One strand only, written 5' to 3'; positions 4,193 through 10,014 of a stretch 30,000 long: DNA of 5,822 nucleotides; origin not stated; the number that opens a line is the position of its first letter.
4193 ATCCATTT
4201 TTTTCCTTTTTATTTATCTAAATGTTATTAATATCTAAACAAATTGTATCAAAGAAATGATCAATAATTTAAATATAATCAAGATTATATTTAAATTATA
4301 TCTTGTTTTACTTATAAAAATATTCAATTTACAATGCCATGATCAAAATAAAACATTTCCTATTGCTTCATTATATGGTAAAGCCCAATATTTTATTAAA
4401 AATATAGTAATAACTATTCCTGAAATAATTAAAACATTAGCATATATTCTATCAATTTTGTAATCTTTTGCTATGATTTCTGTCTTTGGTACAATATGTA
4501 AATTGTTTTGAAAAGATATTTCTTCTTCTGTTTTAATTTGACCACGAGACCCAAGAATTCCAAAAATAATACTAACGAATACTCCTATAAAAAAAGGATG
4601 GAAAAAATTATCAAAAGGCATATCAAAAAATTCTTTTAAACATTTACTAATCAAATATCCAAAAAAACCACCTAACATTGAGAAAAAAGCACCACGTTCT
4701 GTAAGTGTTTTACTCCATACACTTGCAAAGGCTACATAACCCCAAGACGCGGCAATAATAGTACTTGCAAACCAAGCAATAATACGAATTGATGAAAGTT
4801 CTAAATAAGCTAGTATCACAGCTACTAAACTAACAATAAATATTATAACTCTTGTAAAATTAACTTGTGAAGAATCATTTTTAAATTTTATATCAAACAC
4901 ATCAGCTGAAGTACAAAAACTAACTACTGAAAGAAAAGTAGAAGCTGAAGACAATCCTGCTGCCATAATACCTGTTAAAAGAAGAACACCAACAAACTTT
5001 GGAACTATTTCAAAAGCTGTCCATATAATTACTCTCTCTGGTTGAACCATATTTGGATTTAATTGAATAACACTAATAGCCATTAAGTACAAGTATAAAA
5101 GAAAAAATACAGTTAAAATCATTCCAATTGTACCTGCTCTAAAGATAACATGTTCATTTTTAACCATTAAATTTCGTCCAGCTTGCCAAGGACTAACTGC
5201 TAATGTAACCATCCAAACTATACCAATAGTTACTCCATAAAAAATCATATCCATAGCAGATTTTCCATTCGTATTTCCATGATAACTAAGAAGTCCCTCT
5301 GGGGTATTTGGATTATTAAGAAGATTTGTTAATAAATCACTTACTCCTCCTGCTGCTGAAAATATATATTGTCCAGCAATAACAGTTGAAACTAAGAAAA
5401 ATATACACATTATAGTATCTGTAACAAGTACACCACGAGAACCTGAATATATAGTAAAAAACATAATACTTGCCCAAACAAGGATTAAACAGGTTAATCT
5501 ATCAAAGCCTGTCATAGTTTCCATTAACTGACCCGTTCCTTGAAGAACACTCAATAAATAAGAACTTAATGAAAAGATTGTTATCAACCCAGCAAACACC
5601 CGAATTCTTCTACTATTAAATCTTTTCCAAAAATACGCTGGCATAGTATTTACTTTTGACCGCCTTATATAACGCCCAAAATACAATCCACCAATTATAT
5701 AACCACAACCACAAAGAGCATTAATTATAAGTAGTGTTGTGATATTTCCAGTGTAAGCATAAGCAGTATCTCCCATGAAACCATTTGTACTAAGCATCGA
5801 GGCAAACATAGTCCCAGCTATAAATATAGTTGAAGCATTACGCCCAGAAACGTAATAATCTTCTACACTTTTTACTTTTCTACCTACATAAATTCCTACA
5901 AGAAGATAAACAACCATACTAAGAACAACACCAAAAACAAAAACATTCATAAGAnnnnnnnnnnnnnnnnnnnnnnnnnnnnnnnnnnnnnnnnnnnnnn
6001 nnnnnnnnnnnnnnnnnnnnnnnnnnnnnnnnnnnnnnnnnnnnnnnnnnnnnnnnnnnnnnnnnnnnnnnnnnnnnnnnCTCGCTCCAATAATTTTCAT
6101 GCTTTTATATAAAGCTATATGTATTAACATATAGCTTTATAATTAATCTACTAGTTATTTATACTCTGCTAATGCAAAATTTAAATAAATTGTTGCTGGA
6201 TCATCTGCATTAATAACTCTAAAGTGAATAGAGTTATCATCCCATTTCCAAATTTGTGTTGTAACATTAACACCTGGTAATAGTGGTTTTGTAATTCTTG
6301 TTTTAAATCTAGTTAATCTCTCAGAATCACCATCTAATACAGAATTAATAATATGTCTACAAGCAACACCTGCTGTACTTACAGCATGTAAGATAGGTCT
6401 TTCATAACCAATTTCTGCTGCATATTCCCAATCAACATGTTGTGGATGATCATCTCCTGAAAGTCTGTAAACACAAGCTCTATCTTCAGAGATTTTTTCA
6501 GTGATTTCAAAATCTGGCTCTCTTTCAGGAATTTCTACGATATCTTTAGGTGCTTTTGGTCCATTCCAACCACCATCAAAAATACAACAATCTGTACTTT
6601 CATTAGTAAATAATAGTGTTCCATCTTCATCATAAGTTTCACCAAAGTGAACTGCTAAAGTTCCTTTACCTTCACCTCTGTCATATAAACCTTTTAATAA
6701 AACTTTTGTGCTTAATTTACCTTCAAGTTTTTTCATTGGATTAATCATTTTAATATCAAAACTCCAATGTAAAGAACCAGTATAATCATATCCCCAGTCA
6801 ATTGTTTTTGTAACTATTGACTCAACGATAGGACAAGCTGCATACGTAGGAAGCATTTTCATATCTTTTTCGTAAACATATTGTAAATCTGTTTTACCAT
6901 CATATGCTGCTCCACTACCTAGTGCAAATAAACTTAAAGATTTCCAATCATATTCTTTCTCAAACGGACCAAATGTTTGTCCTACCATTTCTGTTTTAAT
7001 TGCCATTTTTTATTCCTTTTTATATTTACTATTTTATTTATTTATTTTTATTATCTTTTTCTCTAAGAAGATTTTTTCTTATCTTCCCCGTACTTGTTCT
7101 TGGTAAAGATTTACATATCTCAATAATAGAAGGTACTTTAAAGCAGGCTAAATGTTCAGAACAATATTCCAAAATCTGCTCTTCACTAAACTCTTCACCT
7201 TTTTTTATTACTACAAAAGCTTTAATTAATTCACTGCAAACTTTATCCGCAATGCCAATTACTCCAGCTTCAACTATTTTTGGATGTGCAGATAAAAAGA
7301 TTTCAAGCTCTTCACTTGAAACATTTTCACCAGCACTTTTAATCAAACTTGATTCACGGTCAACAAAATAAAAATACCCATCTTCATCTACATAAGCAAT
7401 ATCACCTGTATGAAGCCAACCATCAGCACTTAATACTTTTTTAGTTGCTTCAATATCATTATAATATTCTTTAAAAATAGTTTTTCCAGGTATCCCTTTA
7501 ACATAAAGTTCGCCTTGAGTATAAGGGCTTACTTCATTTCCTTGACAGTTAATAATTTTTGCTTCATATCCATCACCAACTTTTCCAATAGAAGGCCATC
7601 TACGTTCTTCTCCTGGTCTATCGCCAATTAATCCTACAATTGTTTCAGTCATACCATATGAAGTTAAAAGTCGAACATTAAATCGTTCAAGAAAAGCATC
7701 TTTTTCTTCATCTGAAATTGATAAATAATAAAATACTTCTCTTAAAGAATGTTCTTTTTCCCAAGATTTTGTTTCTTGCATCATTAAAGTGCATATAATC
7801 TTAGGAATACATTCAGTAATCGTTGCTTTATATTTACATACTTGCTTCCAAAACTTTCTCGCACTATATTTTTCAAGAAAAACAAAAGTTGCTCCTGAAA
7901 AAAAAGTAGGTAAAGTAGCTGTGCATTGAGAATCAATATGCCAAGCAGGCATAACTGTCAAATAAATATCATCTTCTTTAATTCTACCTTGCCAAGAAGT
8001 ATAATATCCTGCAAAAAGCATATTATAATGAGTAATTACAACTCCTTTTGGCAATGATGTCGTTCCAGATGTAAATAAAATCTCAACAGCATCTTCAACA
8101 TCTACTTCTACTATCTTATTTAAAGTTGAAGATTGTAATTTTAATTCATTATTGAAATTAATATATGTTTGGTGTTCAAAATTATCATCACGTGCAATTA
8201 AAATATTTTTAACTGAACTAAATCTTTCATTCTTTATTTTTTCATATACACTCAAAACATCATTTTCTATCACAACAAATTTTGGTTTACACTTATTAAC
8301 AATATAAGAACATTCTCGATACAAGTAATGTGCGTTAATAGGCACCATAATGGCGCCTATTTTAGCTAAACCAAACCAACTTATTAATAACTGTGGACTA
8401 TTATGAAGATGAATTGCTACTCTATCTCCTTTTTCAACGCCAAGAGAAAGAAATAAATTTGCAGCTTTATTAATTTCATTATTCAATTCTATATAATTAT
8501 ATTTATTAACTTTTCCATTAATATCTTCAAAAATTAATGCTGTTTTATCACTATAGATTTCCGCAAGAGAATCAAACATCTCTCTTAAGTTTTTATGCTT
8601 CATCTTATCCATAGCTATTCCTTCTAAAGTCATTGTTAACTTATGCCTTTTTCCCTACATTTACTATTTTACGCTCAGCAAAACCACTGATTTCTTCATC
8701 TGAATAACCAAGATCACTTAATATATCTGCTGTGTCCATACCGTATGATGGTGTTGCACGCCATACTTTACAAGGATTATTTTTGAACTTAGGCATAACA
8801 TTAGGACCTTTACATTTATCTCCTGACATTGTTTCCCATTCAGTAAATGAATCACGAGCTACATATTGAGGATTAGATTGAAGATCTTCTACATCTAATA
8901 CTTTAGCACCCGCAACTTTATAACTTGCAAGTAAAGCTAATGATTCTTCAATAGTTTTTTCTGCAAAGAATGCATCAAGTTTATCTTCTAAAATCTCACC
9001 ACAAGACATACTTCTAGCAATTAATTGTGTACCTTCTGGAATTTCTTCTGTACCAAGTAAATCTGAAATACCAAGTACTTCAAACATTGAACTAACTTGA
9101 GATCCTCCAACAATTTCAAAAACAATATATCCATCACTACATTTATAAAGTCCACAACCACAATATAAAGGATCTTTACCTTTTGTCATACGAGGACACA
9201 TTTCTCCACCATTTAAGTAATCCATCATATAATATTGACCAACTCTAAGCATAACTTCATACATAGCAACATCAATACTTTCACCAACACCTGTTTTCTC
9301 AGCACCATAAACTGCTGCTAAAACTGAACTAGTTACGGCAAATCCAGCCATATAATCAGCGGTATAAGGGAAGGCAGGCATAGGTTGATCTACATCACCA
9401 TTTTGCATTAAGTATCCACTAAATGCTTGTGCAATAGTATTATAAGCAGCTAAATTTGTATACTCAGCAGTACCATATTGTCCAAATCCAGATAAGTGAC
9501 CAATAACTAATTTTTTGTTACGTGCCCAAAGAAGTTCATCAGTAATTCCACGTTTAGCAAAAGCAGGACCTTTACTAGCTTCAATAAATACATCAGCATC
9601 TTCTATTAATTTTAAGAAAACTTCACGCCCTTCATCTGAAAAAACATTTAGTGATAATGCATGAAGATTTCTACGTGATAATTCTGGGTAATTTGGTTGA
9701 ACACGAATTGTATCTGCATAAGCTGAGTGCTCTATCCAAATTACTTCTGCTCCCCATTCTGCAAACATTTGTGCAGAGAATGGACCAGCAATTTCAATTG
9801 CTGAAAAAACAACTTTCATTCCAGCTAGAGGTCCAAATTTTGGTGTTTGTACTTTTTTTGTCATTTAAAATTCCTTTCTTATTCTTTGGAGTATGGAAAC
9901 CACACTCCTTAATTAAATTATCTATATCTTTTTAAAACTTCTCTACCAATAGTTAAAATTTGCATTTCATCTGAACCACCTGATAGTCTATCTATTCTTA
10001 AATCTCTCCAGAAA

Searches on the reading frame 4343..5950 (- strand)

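Call 6: search_protein_families(library=ncbifam, proteins=[window:4343-5950:-])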
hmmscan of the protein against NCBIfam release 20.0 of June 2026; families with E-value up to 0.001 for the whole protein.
window:4343-5950:- (535 aa): 9 families
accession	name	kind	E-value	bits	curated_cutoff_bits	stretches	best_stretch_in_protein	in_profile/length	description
TIGR00813.1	sss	superfamily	3.6e-33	115.2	184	1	32-428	1-411/411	sodium/solute symporter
TIGR02119.1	panF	equivalog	5e-29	101.6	328.05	1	5-468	4-465/471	sodium/pantothenate symporter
TIGR02121.1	Na_Pro_sym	equivalog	6e-27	94.5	515.5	1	8-477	7-479/488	sodium/proline symporter PutP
TIGR03648.1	Na_symport_lg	subfamily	1.3e-18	66.8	320.75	2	8-196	5-190/547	VC_2705 family sodium/solute symporter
NF011948.0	PRK15419.1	equivalog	7.3e-12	44.9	955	1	10-469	13-475/502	sodium/proline symporter PutP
NF007790.0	PRK10484.1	equivalog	2.6e-07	29.9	401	1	6-517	9-522/527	solute:sodium symporter family transporter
NF006903.2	PRK09395.1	subfamily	1.2e-05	23.9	750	1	10-434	43-474/552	cation/acetate symporter ActP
NF009135.0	PRK12488.1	subfamily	3.5e-05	22.6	850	1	10-431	40-471/549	cation/acetate symporter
TIGR02711.1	symport_actP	equivalog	0.00015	20.7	1099.25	0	9-434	39-471/549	cation/acetate symporter ActP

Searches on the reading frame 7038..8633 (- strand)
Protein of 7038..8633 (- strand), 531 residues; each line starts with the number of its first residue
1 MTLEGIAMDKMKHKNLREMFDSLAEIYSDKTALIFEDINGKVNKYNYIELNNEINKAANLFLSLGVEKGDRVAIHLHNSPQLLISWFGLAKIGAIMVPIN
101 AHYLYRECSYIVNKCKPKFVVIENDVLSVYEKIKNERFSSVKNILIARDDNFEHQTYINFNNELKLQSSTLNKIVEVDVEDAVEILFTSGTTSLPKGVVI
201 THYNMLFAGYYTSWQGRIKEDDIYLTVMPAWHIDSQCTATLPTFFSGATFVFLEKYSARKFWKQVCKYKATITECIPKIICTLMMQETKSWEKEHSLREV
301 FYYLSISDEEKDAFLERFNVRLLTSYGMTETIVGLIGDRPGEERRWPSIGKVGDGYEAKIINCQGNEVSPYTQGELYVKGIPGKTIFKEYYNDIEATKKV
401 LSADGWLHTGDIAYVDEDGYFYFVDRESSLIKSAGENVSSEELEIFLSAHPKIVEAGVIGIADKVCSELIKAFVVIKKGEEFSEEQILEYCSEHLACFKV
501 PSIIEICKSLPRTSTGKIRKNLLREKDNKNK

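Call 77: search_protein_families(library=ncbifam, proteins=[window:7038-8633:-], max_evalue=1e-20)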
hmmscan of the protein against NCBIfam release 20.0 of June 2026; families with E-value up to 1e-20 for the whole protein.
window:7038-8633:- (531 aa): 79 families (the best 25 are shown)
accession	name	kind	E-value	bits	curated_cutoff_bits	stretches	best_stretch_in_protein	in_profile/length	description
NF005947.1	PRK08008.1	equivalog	5.6e-238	790.7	651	1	8-523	1-517/518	crotonobetaine/carnitine-CoA ligase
NF004837.0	PRK06187.1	subfamily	1.8e-121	406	476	1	9-529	3-524/531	long-chain-fatty-acid--CoA ligase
NF004808.0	PRK06155.1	equivalog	9.5e-100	334.4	722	1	12-526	19-521/542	ATP-dependent acyl-CoA ligase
NF006182.0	PRK08316.1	subfamily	3.5e-94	316.2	663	1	9-527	6-517/523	fatty acyl-CoA synthetase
NF003313.0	PRK04319.1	equivalog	1.2e-83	281.4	729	1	25-526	56-560/574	acetate--CoA ligase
NF005801.1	PRK07656.1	equivalog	2.9e-81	273.6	657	1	18-524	5-500/500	FadD3 family acyl-CoA ligase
NF009233.0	PRK12583.1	subfamily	3.1e-81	273.5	832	1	6-526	10-549/558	fatty acid CoA ligase family protein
NF006181.0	PRK08314.1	subfamily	4.1e-77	259.7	705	1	15-530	25-557/563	long-chain-fatty-acid--CoA ligase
NF002966.0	PRK03640.1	equivalog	3.1e-74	250.3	556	1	24-528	12-481/483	o-succinylbenzoate--CoA ligase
NF005702.0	PRK07514.1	subfamily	4e-74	249.8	558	1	18-527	4-500/506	malonyl-CoA synthase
NF052269.1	Staph_lig_FadD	equivalog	9.6e-73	245.2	650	1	25-528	11-494/499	long-chain-fatty-acid--CoA ligase FadD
NF004822.0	PRK06178.1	equivalog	2.4e-71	241.1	782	1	12-528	35-568/571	acyl-CoA synthetase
NF005307.0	PRK06839.1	equivalog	6.1e-71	239.5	748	1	26-526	14-492/496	o-succinylbenzoate--CoA ligase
NF006134.1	PRK08279.1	equivalog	1.7e-69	235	625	1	9-526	39-566/605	long-chain-acyl-CoA synthetase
NF006020.0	PRK08162.1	subfamily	3.4e-68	230.3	677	2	372-529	388-540/545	acyl-CoA synthetase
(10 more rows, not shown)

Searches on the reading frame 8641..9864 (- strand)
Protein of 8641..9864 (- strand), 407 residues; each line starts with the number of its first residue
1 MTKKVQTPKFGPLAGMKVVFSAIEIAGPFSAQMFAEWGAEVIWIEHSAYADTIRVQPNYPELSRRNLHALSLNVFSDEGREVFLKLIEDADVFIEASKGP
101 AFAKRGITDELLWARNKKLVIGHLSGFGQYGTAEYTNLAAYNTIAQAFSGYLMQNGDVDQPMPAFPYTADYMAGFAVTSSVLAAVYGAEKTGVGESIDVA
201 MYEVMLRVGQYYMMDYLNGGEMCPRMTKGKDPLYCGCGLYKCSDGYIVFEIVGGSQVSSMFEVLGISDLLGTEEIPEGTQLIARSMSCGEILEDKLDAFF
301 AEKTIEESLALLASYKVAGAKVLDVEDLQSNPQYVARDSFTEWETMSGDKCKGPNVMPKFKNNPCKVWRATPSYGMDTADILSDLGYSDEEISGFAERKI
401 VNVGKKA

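Call 77: search_protein_families(library=ncbifam, proteins=[window:8641-9864:-], max_evalue=1e-20)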
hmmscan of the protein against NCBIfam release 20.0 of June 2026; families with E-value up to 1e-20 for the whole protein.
window:8641-9864:- (407 aa): 6 families
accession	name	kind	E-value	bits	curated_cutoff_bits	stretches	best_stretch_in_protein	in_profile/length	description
NF002914.1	PRK03525.1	equivalog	4.5e-199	661.4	413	1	5-402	2-398/400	L-carnitine CoA-transferase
NF052585.1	SucGlutTfsCaiB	equivalog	5.4e-40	137.2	750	1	11-387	6-390/394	succinate--glutarate CoA-transferase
NF003809.0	PRK05398.1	subfamily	3.3e-34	118.2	442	1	12-401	4-416/416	formyl-CoA transferase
NF041294.1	Scnl_mescCoAtase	equivalog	8.8e-31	107.4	700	1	15-349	6-346/381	succinyl-CoA:mesaconate CoA-transferase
TIGR03253.1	oxalate_frc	equivalog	5.4e-30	104.4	504.2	1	12-208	3-206/416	formyl-CoA transferase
NF008511.0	PRK11430.1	equivalog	1e-29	103.8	522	1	11-342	8-340/381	CoA:oxalate CoA-transferase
